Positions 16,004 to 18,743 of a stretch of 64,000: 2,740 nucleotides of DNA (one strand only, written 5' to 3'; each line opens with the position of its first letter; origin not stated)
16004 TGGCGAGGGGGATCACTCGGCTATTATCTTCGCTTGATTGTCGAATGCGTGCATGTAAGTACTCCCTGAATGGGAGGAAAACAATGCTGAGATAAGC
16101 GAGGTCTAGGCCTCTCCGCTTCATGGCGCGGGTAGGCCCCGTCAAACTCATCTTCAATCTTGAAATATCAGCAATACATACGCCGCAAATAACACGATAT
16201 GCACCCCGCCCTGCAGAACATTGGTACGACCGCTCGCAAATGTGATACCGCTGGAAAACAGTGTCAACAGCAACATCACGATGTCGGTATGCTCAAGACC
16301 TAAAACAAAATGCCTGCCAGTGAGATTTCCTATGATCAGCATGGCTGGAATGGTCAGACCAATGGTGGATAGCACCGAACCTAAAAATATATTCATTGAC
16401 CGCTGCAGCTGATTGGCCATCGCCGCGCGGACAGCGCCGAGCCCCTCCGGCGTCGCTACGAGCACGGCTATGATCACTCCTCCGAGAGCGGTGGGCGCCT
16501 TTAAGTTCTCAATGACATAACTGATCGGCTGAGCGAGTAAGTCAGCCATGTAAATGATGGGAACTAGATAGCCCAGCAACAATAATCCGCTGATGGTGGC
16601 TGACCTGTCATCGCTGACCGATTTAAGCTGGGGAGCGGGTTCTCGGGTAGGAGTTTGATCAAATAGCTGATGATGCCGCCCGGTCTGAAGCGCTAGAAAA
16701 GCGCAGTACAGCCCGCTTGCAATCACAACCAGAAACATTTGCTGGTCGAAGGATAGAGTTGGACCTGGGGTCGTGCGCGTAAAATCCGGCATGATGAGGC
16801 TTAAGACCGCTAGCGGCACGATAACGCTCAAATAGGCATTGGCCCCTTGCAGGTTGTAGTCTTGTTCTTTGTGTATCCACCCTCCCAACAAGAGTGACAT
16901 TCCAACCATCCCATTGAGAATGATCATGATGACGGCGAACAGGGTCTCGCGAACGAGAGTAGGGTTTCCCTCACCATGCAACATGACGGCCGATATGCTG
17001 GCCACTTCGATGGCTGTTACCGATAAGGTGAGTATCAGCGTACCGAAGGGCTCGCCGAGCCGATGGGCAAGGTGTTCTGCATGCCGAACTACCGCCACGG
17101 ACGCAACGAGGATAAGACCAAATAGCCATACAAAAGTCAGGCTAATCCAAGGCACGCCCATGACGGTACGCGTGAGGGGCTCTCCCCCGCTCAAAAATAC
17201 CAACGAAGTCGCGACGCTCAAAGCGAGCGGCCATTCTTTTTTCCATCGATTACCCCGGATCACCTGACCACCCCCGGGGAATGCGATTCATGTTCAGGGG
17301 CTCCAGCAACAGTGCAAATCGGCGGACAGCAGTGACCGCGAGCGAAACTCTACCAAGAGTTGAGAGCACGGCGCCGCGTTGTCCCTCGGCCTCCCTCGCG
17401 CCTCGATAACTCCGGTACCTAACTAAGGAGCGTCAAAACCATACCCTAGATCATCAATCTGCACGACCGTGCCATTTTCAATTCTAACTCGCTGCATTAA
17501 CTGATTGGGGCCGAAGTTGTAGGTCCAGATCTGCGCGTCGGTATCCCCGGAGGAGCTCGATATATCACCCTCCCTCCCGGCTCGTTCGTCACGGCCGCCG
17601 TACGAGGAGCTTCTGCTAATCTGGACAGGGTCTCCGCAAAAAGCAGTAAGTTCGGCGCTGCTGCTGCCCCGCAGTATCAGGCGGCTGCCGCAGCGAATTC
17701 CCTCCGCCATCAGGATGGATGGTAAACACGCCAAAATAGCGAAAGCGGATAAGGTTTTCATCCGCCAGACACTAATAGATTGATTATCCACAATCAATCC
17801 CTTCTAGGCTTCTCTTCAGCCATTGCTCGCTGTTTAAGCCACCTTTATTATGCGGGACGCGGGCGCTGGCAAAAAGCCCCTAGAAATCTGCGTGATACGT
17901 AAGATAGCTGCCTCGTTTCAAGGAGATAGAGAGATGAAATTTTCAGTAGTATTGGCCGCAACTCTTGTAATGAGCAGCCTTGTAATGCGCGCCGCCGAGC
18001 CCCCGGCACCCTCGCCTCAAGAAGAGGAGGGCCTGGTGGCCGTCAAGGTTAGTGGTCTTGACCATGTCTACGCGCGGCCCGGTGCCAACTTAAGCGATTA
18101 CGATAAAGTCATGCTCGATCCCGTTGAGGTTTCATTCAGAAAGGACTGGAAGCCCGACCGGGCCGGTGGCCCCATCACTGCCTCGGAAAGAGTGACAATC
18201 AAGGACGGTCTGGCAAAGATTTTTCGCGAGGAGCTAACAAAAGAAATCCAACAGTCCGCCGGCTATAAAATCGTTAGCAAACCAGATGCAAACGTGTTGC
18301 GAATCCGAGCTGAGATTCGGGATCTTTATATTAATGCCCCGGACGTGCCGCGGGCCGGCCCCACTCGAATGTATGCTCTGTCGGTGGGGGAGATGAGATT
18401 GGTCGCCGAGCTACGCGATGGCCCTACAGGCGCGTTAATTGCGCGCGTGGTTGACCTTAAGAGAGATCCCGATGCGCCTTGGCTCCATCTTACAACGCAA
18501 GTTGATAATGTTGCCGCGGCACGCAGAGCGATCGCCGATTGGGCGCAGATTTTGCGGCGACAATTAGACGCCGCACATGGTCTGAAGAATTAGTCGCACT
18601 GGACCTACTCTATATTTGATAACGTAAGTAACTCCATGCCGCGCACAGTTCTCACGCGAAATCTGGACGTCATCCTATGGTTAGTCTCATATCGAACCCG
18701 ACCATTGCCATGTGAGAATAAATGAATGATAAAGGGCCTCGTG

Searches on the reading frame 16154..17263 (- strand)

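Call 53: search_protein_families(library=pfam, proteins=[window:16154-17263:-], max_evalue=0.00001)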
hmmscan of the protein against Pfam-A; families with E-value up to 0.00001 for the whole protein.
window:16154-17263:- (369 aa): 1 family
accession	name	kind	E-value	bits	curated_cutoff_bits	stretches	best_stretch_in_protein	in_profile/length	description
PF01699.29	Na_Ca_ex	-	6.8e-30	104.5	24.9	2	42-194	4-150/151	Sodium/calcium exchanger protein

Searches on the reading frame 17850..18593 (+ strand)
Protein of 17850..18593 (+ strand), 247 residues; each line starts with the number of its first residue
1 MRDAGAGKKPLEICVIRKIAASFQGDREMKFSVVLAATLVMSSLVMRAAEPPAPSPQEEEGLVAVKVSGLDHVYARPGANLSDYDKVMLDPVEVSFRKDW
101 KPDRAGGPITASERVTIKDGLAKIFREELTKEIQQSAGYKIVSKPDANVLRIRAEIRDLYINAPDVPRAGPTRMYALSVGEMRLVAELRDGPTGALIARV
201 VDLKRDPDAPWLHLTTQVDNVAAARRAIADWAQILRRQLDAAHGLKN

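Call 53: search_protein_families(library=pfam, proteins=[window:17850-18593:+], max_evalue=0.00001)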
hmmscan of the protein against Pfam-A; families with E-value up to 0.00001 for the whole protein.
window:17850-18593:+ (247 aa): 1 family
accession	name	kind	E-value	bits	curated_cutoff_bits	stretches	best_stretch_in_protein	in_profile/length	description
PF11769.13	DUF3313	-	3.6e-15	56.7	26.1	1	72-233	22-185/187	Protein of unknown function (DUF3313)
